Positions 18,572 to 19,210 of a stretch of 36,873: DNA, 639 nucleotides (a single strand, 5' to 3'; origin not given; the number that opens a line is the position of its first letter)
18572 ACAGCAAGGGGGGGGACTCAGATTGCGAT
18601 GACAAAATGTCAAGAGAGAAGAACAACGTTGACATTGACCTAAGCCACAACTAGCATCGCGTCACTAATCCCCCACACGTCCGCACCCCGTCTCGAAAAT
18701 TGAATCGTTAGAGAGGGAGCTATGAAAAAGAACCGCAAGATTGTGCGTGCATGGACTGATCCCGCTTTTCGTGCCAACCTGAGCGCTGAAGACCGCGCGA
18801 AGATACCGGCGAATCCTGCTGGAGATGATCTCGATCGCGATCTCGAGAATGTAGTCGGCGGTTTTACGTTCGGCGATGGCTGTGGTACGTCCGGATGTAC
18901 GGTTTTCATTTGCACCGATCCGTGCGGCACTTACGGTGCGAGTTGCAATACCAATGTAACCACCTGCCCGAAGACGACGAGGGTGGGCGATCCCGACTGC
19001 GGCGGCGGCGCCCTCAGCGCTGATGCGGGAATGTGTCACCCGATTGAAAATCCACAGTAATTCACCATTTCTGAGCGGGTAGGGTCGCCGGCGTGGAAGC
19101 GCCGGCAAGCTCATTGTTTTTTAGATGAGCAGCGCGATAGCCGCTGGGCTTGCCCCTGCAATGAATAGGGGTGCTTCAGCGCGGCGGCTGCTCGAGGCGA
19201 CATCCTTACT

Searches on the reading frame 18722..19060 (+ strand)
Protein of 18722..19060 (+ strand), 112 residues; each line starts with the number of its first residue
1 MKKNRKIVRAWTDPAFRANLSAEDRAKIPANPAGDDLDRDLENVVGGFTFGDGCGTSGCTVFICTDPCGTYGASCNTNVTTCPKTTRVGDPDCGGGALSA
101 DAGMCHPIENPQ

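Call 4: search_protein_families(library=pfam, proteins=[window:18722-19060:+], max_evalue=0.01)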
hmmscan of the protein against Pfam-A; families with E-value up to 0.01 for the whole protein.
window:18722-19060:+ (112 aa): 0 families

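Call 8: search_protein_families(library=ncbifam, proteins=[window:18722-19060:+], max_evalue=0.01)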
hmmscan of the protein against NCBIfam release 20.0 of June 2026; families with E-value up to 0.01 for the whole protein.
window:18722-19060:+ (112 aa): 1 family
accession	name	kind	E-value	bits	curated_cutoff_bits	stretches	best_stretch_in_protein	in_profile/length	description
TIGR03898.1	lanti_MRSA_kill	subfamily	1.5e-13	50.4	23.5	1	6-47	1-44/44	mersacidin/lichenicidin family type 2 lantibiotic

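Call 9: find_encoding_contigs(protein=window:18722-19060:+, flank=10000, max_places=10)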
Protein window:18722-19060:+ (112 aa): 3 contigs read that carry it; 3 places shown.
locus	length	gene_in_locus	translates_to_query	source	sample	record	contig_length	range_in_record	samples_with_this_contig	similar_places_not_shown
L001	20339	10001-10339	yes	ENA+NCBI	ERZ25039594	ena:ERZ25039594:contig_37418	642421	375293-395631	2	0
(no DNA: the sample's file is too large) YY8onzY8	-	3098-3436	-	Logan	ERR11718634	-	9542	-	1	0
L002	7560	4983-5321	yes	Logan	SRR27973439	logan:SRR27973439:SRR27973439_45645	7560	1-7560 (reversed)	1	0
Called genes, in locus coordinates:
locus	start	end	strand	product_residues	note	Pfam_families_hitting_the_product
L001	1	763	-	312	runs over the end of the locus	PF00730:HhH-GPD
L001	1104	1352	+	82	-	-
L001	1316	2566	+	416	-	PF14659:Phage_int_SAM_3, PF00589:Phage_integrase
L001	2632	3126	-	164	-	-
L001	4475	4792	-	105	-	-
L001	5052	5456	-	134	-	-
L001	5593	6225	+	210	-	-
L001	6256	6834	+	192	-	-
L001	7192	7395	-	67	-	PF00872:Transposase_mut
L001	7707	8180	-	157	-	PF00872:Transposase_mut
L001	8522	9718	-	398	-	PF13401:AAA_22 (faint), PF00437:T2SSE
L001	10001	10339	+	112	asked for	-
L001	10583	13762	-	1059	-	PF13575:DUF4135, PF05147:LANC_like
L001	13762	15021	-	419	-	PF12704:MacB_PCD, PF02687:FtsX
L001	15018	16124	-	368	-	PF25973:BSH_CzcB (faint), PF25917:BSH_RND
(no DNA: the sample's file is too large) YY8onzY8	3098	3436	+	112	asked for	-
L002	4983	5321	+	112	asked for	-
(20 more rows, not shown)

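Call 18: list_cluster_members(proteins=[window:18722-19060:+, window:19304-22483:-, window:24875-27052:-, window:27049-27534:-, window:27624-28031:-, window:28263-28823:-, window:29222-30061:+, window:30058-33159:+, window:33156-34475:+, window:34457-35338:+])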
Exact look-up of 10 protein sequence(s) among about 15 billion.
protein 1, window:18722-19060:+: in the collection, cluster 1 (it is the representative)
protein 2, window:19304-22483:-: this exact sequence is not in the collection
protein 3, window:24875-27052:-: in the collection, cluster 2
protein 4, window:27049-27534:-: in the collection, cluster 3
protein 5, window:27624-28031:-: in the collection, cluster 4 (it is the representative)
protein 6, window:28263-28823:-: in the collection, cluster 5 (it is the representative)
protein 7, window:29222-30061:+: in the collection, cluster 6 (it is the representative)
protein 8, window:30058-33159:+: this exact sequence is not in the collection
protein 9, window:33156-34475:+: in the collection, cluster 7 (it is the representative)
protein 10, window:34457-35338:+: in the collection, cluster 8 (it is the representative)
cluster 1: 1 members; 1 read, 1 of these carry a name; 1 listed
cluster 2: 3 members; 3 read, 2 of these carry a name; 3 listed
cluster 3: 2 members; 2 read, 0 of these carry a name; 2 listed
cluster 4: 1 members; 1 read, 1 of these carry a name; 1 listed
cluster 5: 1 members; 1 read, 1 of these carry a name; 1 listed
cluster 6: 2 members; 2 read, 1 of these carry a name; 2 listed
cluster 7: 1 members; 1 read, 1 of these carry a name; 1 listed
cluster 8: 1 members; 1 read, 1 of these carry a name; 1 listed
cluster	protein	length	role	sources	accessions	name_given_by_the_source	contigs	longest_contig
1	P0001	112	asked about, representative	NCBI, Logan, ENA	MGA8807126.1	MAG: mersacidin/lichenicidin family type 2 lantibiotic [Thermoanaerobaculia bacterium]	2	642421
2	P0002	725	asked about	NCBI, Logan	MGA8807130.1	MAG: peptidase domain-containing ABC transporter [Thermoanaerobaculia bacterium]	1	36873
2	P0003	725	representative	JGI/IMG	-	ABC-type bacteriocin/lantibiotic exporter with double-glycine peptidase domain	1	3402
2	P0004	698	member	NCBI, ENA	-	-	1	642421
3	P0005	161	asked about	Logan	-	-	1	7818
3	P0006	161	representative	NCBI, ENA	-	-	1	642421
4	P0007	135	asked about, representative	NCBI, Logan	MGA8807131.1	MAG: peptidylprolyl isomerase [Thermoanaerobaculia bacterium]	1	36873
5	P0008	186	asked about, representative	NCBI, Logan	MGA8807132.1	MAG: hypothetical protein WB973_04580 [Thermoanaerobaculia bacterium]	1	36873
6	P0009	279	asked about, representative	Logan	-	-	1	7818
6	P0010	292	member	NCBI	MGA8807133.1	MAG: phytanoyl-CoA dioxygenase family protein [Thermoanaerobaculia bacterium]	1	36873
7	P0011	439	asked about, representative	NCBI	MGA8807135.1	MAG: hypothetical protein WB973_04595 [Thermoanaerobaculia bacterium]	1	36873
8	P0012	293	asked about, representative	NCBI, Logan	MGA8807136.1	MAG: phytanoyl-CoA dioxygenase family protein [Thermoanaerobaculia bacterium]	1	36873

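Call 19: find_homologous_proteins(query=P0011, max_evalue=0.001)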
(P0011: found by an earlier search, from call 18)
Query P0011 (439 aa): 9 proteins with E <= 0.001 among 8000 candidates.
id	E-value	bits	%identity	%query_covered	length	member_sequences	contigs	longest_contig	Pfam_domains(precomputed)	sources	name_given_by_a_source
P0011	2.7e-287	971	100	100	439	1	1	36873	PF00668.26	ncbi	ncbi:MAG: hypothetical protein WB973_04595 [Thermoanaerobaculia bacterium]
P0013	6.6e-144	498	57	95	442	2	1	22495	PF00668.26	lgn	-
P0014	1.8e-137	477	57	95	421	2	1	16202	PF00668.26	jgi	jgi:hypothetical protein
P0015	1.5e-135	471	55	96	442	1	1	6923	PF00668.26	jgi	jgi:hypothetical protein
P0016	8.9e-129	448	51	99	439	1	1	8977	PF00668.26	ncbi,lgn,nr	ncbi:MAG: hypothetical protein M3416_05955 [Acidobacteriota bacterium]|nr:hypothetical protein [Acid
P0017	1.9e-128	447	54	94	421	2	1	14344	PF00668.26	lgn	-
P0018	9.3e-125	435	50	99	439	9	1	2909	PF00668.26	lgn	-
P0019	1.7e-121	424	48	95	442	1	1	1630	PF00668.26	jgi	jgi:hypothetical protein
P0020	4.6e-111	390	45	99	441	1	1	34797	-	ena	-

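Call 20: find_encoding_contigs(protein=P0013, flank=10000, max_places=3)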
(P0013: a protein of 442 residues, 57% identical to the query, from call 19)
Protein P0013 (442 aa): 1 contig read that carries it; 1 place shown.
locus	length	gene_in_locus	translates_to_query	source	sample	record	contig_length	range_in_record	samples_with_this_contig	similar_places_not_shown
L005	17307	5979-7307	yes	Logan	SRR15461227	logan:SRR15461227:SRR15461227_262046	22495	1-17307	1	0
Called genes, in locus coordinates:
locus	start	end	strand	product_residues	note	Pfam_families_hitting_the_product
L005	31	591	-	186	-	-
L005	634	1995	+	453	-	PF05199:GMC_oxred_C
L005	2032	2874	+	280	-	PF05721:PhyH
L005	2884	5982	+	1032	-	PF00501:AMP-binding, PF00550:PP-binding, PF05050:Methyltransf_21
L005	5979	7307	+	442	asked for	PF00668:Condensation (faint)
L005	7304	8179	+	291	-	PF05721:PhyH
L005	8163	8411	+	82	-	PF00550:PP-binding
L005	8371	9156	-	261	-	PF04072:LCM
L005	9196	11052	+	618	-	PF02310:B12-binding, PF04055:Radical_SAM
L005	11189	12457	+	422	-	PF00668:Condensation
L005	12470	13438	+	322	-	PF24526:ABCA12_C (faint)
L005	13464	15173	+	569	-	PF02776:TPP_enzyme_N, PF00205:TPP_enzyme_M, PF02775:TPP_enzyme_C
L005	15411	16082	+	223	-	PF03483:B3_4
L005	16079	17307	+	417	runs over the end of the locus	PF04055:Radical_SAM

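Call 21: find_encoding_contigs(protein=P0020, flank=10000, max_places=3)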
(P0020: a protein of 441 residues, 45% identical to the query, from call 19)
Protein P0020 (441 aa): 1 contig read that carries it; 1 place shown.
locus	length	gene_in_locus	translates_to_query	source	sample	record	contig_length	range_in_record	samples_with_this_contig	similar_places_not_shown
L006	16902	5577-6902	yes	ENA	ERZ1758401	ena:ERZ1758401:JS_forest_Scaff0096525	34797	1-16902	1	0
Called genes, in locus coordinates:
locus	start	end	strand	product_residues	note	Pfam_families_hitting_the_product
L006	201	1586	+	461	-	PF00732:GMC_oxred_N, PF05199:GMC_oxred_C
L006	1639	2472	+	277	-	PF05721:PhyH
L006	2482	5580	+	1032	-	PF00501:AMP-binding, PF00550:PP-binding, PF05050:Methyltransf_21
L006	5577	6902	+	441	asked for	-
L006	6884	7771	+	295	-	PF05721:PhyH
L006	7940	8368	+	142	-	-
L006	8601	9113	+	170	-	PF02559:CarD_TRCF_RID, PF21095:CarD_C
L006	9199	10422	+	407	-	PF01595:CNNM, PF00571:CBS, PF03471:CorC_HlyC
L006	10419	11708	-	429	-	PF00202:Aminotran_3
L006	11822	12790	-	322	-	PF00490:ALAD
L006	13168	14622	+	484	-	PF01171:ATP_bind_3, PF11734:TilS_C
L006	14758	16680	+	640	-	PF06480:FtsH_ext (weak), PF06068:TIP49 (weak), PF00004:AAA, PF07728:AAA_5 (weak), PF17862:AAA_lid_3, PF01434:Peptidase_M41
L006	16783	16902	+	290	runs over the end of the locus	PF00809:Pterin_bind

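Call 22: find_encoding_contigs(protein=P0014, flank=10000, max_places=3)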
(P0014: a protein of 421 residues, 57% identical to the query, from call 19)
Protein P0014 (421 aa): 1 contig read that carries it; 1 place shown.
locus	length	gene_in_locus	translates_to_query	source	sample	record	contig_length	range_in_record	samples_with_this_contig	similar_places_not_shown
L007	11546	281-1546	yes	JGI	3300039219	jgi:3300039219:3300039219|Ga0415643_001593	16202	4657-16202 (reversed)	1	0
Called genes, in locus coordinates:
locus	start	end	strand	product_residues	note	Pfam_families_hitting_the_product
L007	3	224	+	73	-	?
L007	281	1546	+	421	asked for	PF00668:Condensation (faint)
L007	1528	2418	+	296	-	PF05721:PhyH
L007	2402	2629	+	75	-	PF00550:PP-binding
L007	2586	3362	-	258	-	PF04072:LCM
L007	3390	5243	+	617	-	PF02310:B12-binding, PF04055:Radical_SAM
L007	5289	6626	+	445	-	PF00668:Condensation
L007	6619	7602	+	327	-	-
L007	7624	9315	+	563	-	PF02776:TPP_enzyme_N, PF00205:TPP_enzyme_M, PF02775:TPP_enzyme_C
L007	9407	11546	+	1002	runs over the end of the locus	PF13289:SIR2_2, PF02463:SMC_N (faint), PF13175:AAA_15 (weak), PF13555:AAA_29 (faint), PF13476:AAA_23, PF13175:AAA_15, PF13304:AAA_21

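Call 24: find_encoding_contigs(protein=P0017, flank=10000, max_places=3)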
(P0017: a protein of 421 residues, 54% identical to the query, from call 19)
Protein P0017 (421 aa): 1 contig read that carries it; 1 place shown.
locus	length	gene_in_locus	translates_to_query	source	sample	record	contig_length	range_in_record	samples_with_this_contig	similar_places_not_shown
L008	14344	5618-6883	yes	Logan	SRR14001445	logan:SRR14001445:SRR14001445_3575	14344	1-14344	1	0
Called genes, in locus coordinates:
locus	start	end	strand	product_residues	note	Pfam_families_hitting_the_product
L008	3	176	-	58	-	?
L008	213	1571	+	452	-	PF05199:GMC_oxred_C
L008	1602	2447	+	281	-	PF05721:PhyH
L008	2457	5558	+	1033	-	PF00501:AMP-binding, PF13193:AMP-binding_C (weak), PF00550:PP-binding, PF05050:Methyltransf_21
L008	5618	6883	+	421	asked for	PF00668:Condensation (faint)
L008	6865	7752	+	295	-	PF05721:PhyH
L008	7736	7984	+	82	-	PF00550:PP-binding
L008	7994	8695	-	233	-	PF04072:LCM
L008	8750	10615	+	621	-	PF02310:B12-binding, PF04055:Radical_SAM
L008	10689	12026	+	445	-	PF00668:Condensation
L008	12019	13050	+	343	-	-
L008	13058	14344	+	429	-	?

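Call 25: find_encoding_contigs(protein=P0016, flank=10000, max_places=3)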
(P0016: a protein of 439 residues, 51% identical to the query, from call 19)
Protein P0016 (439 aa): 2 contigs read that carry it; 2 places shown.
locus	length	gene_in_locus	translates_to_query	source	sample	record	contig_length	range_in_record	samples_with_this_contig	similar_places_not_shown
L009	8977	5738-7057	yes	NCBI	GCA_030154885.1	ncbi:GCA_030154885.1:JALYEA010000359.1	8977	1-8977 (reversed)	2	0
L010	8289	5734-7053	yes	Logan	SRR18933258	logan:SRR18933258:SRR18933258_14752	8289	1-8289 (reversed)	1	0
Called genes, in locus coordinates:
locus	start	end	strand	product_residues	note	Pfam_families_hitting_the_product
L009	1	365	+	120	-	?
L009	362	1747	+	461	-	PF00732:GMC_oxred_N, PF05199:GMC_oxred_C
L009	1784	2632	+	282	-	PF05721:PhyH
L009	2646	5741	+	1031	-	PF00501:AMP-binding, PF13193:AMP-binding_C (weak), PF00550:PP-binding, PF05050:Methyltransf_21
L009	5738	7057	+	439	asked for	PF00668:Condensation (weak)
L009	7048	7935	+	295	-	PF05721:PhyH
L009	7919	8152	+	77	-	PF00550:PP-binding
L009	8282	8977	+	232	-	?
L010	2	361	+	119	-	?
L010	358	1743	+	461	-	PF00732:GMC_oxred_N, PF05199:GMC_oxred_C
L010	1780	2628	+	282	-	PF05721:PhyH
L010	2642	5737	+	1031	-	PF00501:AMP-binding, PF13193:AMP-binding_C (weak), PF00550:PP-binding, PF05050:Methyltransf_21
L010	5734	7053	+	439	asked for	PF00668:Condensation (weak)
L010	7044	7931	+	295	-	PF05721:PhyH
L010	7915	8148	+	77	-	PF00550:PP-binding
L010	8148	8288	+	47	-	?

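Call 26: find_encoding_contigs(protein=P0006, flank=10000, max_places=3)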
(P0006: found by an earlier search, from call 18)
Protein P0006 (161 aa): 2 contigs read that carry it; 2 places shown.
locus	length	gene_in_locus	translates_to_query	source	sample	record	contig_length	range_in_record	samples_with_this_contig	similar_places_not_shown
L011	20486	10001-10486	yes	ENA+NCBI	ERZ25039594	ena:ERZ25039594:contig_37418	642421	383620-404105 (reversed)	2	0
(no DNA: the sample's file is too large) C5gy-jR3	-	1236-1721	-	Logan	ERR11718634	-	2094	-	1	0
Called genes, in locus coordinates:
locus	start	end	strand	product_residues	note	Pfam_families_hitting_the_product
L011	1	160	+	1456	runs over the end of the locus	PF00109:ketoacyl-synt, PF02801:Ketoacyl-synt_C, PF16197:KAsynt_C_assoc, PF22336:RhiE-like_linker, PF22621:CurL-like_PKS_C, PF00698:Acyl_transf_1, PF00106:adh_short, PF08659:KR, +2 more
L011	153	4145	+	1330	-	PF00668:Condensation, PF00501:AMP-binding, PF13193:AMP-binding_C, PF00550:PP-binding, PF00975:Thioesterase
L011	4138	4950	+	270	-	PF13621:Cupin_8, PF08007:JmjC_2 (weak)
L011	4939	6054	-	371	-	-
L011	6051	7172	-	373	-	PF02771:Acyl-CoA_dh_N, PF02770:Acyl-CoA_dh_M, PF00441:Acyl-CoA_dh_1, PF08028:Acyl-CoA_dh_2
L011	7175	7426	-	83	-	-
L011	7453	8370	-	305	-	PF07992:Pyr_redox_2 (weak), PF02826:2-Hacid_dh_C (faint), PF02737:3HCDH_N, PF03721:UDPG_MGDP_dh_N (weak), PF00725:3HCDH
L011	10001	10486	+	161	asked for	-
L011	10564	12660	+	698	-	PF03412:Peptidase_C39, PF00664:ABC_membrane, PF00005:ABC_tran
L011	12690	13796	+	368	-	PF25973:BSH_CzcB (faint), PF25917:BSH_RND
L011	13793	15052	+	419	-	PF12704:MacB_PCD, PF02687:FtsX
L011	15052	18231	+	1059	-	PF13575:DUF4135, PF05147:LANC_like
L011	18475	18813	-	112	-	-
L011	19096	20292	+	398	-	PF13401:AAA_22 (faint), PF00437:T2SSE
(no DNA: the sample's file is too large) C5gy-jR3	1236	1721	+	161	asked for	-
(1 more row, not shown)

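Call 49: search_protein_families(library=pfam, alignment_id=A2, max_evalue=1)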
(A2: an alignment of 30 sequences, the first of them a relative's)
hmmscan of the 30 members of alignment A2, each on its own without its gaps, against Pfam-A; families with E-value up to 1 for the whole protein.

A. member 1, P0008 (186 aa): 0 families

B. families by the number of members that match (of 30 scanned): 7 families
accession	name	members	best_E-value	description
PF08990.16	Docking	1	0.013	Erythronolide synthase docking domain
PF24529.1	CFAP47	1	0.04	Cilia- and flagella-associated protein 47 domain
PF03673.18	UPF0128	1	0.11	Uncharacterised protein family (UPF0128)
PF09036.15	Bcr-Abl_Oligo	1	0.11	Bcr-Abl oncoprotein oligomerisation domain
PF24821.1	DUF7711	1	0.15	Domain of unknown function (DUF7711)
PF02238.20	COX7a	1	0.16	Cytochrome c oxidase subunit VII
PF13087.12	AAA_12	1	0.17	AAA domain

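Call 57: predict_structure(alignment_id=A2)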
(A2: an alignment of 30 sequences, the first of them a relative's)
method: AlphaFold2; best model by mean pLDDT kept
length: 186 residues; sequences in the alignment: 30
mean_pLDDT: 92.1   pTM: 0.88
mean pLDDT of the five models: 92.1, 91.7, 91.4, 91.4, 88.9
residues with pLDDT >= 90: 154; 70-90: 20; 50-70: 7; < 50: 5
segments of 3 or more residues with pLDDT < 50: 182-186
pLDDT, mean of each block of 10 residues (from residue 1): 93 97 97 85 88 96 98 96 96 94 98 98 96 98 97 98 91 70 45
secondary structure, 60 per line:
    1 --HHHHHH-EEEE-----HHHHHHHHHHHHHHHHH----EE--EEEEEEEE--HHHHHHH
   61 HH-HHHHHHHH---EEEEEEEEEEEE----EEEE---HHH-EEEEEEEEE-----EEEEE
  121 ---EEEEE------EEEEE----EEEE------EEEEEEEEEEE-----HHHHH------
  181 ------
elements in order: H3-8 E10-13 H19-35 E44-51 H54-62 H64-71 E75-86 E91-94 E102-110 E116-120 E124-128 E135-139 E144-147 E154-164 H170-174
